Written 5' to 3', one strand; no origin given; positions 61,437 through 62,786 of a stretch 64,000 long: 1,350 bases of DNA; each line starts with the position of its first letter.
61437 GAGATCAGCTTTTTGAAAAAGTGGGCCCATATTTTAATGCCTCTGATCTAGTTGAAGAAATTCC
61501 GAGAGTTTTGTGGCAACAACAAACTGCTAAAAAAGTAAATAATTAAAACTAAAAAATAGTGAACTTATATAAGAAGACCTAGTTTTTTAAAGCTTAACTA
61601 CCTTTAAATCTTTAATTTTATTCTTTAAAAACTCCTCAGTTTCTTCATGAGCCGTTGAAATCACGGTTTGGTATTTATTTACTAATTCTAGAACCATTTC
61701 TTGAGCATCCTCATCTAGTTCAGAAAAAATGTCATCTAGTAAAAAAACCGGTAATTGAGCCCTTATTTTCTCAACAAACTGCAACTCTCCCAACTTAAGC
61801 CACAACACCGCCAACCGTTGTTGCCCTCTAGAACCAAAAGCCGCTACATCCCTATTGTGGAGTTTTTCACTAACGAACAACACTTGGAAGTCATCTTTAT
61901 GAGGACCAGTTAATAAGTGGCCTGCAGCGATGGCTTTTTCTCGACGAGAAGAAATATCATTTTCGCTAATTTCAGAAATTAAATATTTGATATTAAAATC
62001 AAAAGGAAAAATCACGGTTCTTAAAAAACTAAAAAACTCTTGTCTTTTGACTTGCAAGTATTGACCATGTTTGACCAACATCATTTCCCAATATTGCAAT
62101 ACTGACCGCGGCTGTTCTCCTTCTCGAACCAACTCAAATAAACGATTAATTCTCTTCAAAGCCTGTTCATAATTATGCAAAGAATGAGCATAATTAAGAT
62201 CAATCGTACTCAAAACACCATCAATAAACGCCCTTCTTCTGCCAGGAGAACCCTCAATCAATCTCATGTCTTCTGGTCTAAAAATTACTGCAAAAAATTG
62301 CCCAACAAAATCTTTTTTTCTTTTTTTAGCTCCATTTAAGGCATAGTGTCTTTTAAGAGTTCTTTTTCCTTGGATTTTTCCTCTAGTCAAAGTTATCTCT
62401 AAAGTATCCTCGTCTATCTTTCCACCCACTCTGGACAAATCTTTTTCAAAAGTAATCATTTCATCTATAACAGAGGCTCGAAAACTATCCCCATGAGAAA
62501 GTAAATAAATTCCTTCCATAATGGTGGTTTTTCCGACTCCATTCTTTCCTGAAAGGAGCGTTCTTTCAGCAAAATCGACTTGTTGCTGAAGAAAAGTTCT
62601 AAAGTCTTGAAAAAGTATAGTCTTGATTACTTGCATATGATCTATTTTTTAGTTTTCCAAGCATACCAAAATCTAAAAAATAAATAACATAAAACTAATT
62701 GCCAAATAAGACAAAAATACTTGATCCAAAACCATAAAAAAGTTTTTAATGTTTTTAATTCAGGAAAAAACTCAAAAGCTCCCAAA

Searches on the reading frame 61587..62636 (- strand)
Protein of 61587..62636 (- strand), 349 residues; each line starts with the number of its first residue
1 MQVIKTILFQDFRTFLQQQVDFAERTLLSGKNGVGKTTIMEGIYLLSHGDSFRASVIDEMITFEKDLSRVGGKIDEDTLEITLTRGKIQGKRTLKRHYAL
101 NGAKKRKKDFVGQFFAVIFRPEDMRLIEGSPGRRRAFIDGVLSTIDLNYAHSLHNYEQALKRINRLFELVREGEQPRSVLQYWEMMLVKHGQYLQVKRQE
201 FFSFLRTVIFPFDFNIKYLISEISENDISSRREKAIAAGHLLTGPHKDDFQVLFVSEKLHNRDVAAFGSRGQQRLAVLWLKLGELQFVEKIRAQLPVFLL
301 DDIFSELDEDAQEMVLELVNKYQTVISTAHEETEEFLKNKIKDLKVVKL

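Call 51: search_protein_families(library=pfam, proteins=[window:61587-62636:-], max_evalue=0.001)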
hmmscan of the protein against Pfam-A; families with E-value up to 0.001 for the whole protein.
window:61587-62636:- (349 aa): 5 families
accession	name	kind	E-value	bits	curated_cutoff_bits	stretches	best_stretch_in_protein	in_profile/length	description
PF02463.25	SMC_N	-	6.8e-17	62.1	40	1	4-332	2-200/220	RecF/RecN/SMC N terminal domain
PF13175.12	AAA_15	-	1.5e-08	35.2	32.1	1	4-70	3-67/374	AAA ATPase domain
PF13304.12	AAA_21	-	3.1e-07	31.2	27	0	26-65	2-46/304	AAA domain, putative AbiEii toxin, Type IV TA system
PF13476.12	AAA_23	-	5.7e-07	30.8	27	1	10-109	5-105/201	AAA domain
PF13555.12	AAA_29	-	5.4e-05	23.3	27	1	12-45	9-44/61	P-loop containing region of AAA domain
